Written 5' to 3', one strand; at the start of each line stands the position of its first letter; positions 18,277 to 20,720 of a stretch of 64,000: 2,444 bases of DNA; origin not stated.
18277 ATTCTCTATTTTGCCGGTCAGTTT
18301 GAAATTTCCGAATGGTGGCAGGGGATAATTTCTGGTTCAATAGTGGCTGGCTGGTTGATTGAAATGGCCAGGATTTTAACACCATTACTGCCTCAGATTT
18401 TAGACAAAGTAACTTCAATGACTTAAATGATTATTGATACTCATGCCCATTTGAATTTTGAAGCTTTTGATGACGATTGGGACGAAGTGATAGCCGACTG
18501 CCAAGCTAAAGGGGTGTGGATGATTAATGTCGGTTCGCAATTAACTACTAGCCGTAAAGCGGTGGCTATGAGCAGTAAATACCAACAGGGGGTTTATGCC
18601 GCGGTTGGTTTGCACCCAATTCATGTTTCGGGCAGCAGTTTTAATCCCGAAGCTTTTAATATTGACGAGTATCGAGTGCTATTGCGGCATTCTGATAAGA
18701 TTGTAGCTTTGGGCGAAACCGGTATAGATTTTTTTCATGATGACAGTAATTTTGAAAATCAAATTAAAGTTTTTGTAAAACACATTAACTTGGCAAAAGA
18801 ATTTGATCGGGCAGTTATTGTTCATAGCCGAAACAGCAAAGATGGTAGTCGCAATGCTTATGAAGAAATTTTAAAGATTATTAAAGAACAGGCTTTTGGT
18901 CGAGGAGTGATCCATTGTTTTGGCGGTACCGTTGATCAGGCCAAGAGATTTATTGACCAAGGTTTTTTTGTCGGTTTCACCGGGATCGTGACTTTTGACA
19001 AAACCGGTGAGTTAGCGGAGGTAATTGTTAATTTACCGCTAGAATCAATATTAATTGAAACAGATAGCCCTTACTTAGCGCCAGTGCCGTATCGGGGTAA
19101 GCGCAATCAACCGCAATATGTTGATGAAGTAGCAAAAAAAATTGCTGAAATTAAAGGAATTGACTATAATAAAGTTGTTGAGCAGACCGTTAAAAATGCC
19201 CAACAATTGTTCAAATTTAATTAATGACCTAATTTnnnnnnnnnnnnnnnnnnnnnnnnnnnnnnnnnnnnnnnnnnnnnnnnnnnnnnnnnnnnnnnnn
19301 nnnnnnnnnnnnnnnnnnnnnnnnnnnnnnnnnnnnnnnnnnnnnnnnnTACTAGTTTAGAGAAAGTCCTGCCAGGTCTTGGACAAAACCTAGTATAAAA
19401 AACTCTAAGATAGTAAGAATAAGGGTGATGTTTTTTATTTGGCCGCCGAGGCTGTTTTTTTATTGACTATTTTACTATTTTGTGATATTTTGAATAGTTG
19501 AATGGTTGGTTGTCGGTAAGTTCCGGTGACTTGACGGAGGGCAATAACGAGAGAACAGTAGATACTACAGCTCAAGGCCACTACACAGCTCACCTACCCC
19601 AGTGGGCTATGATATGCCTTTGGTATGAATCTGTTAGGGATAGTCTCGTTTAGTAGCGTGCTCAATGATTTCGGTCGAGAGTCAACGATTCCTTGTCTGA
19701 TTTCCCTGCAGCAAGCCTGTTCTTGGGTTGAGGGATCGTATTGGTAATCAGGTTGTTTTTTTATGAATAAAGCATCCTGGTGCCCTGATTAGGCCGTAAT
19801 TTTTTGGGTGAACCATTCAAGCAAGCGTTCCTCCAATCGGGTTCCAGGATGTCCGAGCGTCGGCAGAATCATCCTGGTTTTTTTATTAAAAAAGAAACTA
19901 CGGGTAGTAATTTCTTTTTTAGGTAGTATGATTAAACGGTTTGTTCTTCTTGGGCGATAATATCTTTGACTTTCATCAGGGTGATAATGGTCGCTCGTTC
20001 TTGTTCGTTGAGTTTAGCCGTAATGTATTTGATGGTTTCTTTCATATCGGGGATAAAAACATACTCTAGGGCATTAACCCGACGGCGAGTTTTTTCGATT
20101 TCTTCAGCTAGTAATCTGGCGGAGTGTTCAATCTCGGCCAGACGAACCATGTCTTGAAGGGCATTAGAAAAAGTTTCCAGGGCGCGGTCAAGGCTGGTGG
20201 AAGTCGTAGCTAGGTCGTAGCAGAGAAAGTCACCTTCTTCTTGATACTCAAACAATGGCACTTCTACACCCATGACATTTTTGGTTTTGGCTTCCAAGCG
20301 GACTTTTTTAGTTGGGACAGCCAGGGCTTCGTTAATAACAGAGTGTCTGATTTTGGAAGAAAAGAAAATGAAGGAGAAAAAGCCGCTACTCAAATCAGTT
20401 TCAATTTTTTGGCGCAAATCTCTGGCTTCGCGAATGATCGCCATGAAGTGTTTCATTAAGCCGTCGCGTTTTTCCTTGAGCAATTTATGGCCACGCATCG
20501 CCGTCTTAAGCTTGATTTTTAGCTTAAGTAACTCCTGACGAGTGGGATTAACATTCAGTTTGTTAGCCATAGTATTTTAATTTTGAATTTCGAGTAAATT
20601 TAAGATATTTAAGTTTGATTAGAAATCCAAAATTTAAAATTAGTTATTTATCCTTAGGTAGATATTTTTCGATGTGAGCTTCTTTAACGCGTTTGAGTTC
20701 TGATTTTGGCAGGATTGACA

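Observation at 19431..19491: Promoter-bearing repeat present three times (19.45 kb, 48.2 kb, 48.96 kb), twice in front of GC-rich small genes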

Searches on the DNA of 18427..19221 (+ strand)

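Call 30: search_rna_families(sources=[L002, L003, L004, L005], threshold=gathering)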
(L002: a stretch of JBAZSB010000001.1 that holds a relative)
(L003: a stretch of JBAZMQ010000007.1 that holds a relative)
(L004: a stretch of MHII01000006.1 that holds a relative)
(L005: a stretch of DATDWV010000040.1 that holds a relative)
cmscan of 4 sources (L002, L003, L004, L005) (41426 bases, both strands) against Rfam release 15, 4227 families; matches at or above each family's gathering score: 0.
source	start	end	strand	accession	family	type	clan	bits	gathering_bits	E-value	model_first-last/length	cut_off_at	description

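Call 39: search_rna_families(source=L004, start=7130, end=7600, threshold=evalue, max_evalue=10, show_alignments=2)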
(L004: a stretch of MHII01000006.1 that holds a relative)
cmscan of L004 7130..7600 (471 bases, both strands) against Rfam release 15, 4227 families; matches with E-value up to 10: 4.
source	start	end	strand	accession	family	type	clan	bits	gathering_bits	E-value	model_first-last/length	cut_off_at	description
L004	7158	7282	+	RF01486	rli62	Cis-reg;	-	17.8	83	0.81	1-135/135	no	Listeria sRNA rli62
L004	7427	7489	+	RF01666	rox2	Cis-reg;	-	15.9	55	8.6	1-71/71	no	Drosophila rox2 ncRNA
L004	7164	7240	+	RF00572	SNORD66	Gene; snRNA; snoRNA; CD-box;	-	14.7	32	2.2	1-76/76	no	Small nucleolar RNA SNORD66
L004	7525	7580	+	RF00066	U7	Gene; snRNA;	-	11.3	34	9.4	1-62/62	no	U7 small nuclear RNA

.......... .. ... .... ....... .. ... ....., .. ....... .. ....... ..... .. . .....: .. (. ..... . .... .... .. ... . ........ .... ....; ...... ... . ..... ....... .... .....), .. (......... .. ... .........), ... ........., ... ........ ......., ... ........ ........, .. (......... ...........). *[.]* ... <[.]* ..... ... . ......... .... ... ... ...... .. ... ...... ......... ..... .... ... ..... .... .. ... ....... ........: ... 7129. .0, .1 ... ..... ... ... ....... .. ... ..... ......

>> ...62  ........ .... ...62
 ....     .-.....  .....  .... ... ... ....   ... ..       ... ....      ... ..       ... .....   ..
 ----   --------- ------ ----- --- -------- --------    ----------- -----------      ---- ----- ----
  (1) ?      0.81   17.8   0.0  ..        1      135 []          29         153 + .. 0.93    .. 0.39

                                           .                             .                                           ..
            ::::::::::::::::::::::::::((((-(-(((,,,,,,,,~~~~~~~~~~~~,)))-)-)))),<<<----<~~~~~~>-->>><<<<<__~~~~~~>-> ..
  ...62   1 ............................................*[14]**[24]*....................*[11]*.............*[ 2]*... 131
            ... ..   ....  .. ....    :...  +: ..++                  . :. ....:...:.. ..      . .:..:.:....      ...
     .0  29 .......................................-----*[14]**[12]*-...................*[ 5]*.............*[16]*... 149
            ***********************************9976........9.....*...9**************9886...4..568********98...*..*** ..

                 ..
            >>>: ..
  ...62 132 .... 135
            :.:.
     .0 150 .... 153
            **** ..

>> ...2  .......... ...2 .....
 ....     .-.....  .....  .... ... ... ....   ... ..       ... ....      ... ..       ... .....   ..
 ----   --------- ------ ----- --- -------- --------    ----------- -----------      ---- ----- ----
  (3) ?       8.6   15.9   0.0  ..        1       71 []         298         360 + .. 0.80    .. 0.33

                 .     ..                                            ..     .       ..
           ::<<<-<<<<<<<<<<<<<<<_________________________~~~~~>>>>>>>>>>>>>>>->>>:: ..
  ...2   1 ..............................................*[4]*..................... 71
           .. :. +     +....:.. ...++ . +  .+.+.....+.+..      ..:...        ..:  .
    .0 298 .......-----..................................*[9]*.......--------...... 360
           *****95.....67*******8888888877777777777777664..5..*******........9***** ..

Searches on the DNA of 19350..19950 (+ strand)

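Call 6: search_rna_families(source=window, start=19350, end=19950, threshold=evalue, max_evalue=10, show_alignments=3)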
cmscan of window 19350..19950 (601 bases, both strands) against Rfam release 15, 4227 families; matches with E-value up to 10: 2.
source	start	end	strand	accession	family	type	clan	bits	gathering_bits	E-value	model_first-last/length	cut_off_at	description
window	19867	19923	+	RF02064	STnc370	Gene; sRNA;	-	23.4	54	1.3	1-71/71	no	Enterobacterial sRNA STnc370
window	19405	19574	+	RF02173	SMAD5-AS1_1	Gene; lncRNA;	-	9.9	45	5.1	84-263/263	no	SMAD5 antisense RNA 1 conserved region 1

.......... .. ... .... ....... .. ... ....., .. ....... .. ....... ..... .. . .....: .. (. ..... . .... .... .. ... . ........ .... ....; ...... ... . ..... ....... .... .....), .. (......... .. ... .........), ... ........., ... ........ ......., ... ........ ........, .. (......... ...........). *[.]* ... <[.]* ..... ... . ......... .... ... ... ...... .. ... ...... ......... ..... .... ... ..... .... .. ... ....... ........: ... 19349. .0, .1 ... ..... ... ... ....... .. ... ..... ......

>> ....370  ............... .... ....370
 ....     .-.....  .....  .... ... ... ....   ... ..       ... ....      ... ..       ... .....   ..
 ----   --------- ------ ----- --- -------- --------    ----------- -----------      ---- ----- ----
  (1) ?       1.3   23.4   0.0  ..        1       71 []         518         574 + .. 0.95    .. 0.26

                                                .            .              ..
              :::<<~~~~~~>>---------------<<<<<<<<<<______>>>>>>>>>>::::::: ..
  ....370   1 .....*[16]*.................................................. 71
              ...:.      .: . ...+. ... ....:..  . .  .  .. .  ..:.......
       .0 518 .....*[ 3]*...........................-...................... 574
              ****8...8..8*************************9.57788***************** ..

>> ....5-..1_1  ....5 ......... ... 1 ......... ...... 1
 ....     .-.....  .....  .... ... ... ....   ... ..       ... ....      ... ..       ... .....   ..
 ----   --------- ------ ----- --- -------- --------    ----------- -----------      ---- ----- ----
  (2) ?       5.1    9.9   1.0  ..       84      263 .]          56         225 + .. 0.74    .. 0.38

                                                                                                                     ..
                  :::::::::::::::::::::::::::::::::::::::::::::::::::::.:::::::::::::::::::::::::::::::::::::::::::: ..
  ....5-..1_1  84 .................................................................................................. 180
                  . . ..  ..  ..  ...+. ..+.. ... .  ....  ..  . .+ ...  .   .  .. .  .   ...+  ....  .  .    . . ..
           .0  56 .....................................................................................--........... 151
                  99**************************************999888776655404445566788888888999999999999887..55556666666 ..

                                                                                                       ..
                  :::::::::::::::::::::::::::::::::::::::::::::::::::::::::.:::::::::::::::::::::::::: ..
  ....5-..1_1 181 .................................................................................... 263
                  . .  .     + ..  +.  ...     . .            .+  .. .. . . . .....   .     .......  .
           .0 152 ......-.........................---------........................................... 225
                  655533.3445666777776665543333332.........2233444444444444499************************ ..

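Call 105: search_dna_similar(query=window:19440-19930:+, collection=phages, mode=distant, max_evalue=0.01, max_rows=5)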
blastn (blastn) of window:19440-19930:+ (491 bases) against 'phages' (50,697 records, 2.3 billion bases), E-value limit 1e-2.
No match.

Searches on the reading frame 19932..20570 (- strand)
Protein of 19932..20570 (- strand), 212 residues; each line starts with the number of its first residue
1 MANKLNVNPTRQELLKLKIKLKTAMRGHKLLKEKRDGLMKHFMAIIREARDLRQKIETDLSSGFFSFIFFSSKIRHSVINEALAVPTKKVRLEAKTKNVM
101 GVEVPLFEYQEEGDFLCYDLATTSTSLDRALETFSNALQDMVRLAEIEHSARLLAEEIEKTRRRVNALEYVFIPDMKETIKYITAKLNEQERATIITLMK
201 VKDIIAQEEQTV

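Call 21: search_protein_families(library=pfam, proteins=[window:19932-20570:-], max_evalue=0.1)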
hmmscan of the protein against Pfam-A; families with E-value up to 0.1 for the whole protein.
window:19932-20570:- (212 aa): 3 families
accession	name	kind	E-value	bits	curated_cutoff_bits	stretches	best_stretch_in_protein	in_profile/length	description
PF01813.22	ATP-synt_D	-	1.2e-58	198.7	25.7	1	13-203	1-196/196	ATP synthase subunit D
PF12167.14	Arm-DNA-bind_2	-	0.035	14.5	22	0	44-67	34-57/65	Arm DNA-binding domain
PF15699.10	NPR1_interact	-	0.036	15.1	27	1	38-110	8-57/109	NPR1 interacting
